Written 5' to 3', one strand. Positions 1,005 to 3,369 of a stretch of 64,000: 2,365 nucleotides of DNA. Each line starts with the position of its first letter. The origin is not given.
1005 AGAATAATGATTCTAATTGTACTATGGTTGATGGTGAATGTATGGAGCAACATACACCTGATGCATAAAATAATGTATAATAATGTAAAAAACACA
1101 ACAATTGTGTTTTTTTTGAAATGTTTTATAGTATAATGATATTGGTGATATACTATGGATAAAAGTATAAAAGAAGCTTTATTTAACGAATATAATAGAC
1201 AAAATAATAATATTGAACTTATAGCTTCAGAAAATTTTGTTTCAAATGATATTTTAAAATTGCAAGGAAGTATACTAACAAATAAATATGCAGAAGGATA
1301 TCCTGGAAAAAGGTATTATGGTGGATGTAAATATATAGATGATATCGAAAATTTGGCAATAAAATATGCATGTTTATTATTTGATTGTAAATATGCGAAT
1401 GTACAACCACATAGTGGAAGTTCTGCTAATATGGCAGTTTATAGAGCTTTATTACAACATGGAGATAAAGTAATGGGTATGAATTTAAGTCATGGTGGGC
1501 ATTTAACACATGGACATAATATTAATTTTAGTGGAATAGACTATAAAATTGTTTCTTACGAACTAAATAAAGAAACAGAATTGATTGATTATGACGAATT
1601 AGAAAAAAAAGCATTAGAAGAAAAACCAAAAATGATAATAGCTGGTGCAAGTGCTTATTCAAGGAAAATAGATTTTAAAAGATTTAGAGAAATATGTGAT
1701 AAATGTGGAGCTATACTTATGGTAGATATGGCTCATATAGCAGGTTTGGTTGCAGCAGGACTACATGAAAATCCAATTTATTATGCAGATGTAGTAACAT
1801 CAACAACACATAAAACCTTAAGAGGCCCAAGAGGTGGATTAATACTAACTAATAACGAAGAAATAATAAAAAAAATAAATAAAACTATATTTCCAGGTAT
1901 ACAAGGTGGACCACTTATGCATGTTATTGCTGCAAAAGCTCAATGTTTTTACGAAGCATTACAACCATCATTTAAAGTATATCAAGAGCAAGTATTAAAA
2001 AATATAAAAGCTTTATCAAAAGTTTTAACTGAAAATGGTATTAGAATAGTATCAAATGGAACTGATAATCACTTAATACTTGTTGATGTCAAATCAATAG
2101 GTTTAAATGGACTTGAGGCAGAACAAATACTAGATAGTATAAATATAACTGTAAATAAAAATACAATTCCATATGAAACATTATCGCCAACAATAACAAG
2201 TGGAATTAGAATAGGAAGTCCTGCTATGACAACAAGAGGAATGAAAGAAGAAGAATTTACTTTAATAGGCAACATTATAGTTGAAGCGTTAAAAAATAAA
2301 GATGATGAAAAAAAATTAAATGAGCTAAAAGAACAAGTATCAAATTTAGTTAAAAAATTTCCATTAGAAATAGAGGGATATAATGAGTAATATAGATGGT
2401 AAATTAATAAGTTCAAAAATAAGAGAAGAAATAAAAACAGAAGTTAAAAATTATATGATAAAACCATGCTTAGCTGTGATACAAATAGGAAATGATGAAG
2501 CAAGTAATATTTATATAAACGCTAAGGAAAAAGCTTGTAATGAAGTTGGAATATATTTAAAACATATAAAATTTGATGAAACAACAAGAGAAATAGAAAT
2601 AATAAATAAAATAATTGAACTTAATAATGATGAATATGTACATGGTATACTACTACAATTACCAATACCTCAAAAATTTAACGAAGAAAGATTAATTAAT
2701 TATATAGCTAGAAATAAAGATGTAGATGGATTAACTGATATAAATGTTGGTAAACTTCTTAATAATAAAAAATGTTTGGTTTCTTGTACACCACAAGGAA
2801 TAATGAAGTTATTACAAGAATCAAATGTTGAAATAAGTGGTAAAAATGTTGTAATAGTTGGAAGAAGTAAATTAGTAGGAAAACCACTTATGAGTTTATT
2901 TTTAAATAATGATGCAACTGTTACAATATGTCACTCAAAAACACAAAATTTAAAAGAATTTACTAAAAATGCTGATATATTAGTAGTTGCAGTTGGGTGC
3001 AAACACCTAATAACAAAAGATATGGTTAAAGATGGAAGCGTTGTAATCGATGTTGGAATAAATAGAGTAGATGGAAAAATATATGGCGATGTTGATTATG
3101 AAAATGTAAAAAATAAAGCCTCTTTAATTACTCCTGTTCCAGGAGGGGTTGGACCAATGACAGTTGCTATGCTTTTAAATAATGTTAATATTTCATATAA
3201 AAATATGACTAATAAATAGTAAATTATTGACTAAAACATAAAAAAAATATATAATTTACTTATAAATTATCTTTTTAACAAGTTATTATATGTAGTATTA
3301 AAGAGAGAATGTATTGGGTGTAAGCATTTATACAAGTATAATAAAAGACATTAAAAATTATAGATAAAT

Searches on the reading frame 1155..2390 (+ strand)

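Call 23: search_protein_families(library=pfam, proteins=[window:1155-2390:+], max_evalue=0.001)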
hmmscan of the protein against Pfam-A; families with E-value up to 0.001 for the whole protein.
window:1155-2390:+ (411 aa): 6 families
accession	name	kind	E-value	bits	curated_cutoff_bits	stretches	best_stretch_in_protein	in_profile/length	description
PF00464.25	SHMT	-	2.5e-168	560.3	27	1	2-375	5-399/399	Serine hydroxymethyltransferase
PF00155.27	Aminotran_1_2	-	6e-11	42.6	19.7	1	55-364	38-355/361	Aminotransferase class I and II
PF01041.23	DegT_DnrJ_EryC1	-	5e-06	26.4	19.8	1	129-250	85-204/360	DegT/DnrJ/EryC1/StrS aminotransferase family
PF01053.26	Cys_Met_Meta_PP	-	1e-05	24.8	27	1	86-243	74-224/381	Cys/Met metabolism PLP-dependent enzyme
PF01212.27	Beta_elim_lyase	-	3.7e-05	23.6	27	1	76-299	45-238/288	Beta-eliminating lyase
PF00266.25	Aminotran_5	-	0.00026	20.5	21.5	1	88-246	70-226/371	Aminotransferase class-V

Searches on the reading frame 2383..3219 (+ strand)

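Call 23: search_protein_families(library=pfam, proteins=[window:2383-3219:+], max_evalue=0.001)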
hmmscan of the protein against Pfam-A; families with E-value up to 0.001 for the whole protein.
window:2383-3219:+ (278 aa): 2 families
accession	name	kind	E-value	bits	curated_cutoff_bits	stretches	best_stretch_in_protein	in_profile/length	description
PF02882.25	THF_DHG_CYH_C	-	4.8e-70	234.4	27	1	119-274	2-158/160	Tetrahydrofolate dehydrogenase/cyclohydrolase, NAD(P)-binding domain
PF00763.28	THF_DHG_CYH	-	1.1e-36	126.1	32.8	1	4-115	1-115/115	Tetrahydrofolate dehydrogenase/cyclohydrolase, catalytic domain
